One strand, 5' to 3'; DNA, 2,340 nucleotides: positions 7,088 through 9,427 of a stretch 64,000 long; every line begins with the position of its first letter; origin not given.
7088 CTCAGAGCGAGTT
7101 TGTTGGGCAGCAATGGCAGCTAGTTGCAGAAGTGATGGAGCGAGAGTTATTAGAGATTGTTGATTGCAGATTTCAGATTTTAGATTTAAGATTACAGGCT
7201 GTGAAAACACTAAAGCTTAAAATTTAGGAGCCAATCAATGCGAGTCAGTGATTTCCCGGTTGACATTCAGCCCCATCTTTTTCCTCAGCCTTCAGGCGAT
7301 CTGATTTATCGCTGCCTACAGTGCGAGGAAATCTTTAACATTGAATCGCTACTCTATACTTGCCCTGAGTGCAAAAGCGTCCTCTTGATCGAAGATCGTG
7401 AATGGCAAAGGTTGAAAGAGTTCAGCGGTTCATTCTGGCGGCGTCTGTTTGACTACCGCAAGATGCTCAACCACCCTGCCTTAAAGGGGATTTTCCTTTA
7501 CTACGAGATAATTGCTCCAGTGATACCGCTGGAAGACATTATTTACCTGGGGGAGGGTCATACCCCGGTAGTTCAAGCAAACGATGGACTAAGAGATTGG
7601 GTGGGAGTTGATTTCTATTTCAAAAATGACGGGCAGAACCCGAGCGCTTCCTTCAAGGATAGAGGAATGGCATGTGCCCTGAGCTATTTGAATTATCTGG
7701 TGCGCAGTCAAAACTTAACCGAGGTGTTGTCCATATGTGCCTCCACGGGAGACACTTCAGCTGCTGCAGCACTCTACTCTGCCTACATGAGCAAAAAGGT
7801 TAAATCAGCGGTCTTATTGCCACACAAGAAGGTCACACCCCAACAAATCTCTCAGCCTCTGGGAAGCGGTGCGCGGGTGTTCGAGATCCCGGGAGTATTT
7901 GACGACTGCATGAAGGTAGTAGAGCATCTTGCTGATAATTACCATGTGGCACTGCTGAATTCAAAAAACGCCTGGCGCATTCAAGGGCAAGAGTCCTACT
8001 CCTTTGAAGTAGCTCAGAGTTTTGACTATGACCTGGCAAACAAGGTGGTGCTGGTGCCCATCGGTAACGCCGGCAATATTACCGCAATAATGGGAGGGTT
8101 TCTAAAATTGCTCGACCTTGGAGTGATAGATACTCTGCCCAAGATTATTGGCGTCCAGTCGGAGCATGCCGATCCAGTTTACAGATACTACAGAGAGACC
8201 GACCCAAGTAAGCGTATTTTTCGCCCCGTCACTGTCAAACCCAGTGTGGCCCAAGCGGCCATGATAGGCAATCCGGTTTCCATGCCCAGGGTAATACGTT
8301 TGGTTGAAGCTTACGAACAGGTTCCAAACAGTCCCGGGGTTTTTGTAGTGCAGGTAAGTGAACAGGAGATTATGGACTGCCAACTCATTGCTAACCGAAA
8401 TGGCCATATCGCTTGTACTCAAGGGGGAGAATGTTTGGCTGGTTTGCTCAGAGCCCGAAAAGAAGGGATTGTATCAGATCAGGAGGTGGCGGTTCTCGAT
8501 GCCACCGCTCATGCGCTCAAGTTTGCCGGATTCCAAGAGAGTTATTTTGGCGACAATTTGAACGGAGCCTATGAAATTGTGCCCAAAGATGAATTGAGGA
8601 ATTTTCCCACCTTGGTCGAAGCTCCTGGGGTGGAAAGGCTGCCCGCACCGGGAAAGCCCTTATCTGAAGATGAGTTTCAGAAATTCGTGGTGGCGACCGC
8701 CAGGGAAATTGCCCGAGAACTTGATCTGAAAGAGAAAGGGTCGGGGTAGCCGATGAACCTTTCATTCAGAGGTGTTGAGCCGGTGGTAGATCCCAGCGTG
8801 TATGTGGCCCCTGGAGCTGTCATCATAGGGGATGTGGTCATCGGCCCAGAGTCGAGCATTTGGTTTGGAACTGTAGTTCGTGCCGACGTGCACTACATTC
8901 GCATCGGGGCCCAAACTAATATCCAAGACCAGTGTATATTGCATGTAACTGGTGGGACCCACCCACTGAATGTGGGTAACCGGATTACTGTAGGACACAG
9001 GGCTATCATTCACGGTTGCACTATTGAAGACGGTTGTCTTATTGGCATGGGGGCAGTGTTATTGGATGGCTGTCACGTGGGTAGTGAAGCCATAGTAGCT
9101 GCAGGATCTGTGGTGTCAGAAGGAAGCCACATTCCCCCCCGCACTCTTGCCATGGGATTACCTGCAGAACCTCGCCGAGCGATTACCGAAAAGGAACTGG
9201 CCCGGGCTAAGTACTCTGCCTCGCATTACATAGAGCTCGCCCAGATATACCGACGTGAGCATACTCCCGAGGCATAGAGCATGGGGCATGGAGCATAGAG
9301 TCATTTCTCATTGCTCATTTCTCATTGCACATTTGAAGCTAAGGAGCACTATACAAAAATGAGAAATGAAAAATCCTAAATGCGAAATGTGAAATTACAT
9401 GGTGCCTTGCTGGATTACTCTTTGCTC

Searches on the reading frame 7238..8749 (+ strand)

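Call 53: search_protein_families(library=pfam, proteins=[window:7238-8749:+], max_evalue=0.00001)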
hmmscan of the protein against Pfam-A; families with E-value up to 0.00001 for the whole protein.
window:7238-8749:+ (503 aa): 1 family
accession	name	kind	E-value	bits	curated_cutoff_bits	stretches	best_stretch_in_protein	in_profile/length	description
PF00291.31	PALP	-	1.3e-42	146.6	35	1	103-418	2-290/295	Pyridoxal-phosphate dependent enzyme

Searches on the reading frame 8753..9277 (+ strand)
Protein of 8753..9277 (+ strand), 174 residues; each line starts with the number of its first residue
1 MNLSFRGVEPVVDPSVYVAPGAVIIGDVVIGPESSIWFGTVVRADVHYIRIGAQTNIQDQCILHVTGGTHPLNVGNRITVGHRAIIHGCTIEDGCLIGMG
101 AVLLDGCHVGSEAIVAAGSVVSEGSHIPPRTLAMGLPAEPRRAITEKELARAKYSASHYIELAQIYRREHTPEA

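Call 53: search_protein_families(library=pfam, proteins=[window:8753-9277:+], max_evalue=0.00001)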
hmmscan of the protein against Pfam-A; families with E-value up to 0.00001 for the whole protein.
window:8753-9277:+ (174 aa): 3 families
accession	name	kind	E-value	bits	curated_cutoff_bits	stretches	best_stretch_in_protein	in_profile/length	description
PF00132.30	Hexapep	-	1.6e-15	56.4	27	2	88-122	1-35/36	Bacterial transferase hexapeptide (six repeats)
PF25084.1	LbH_EIF2B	-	2.2e-08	34.5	54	1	49-130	22-102/105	EIF2B subunit epsilon LbH domain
PF14602.12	Hexapep_2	-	2e-07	31.1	27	0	90-122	3-33/34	Hexapeptide repeat of succinyl-transferase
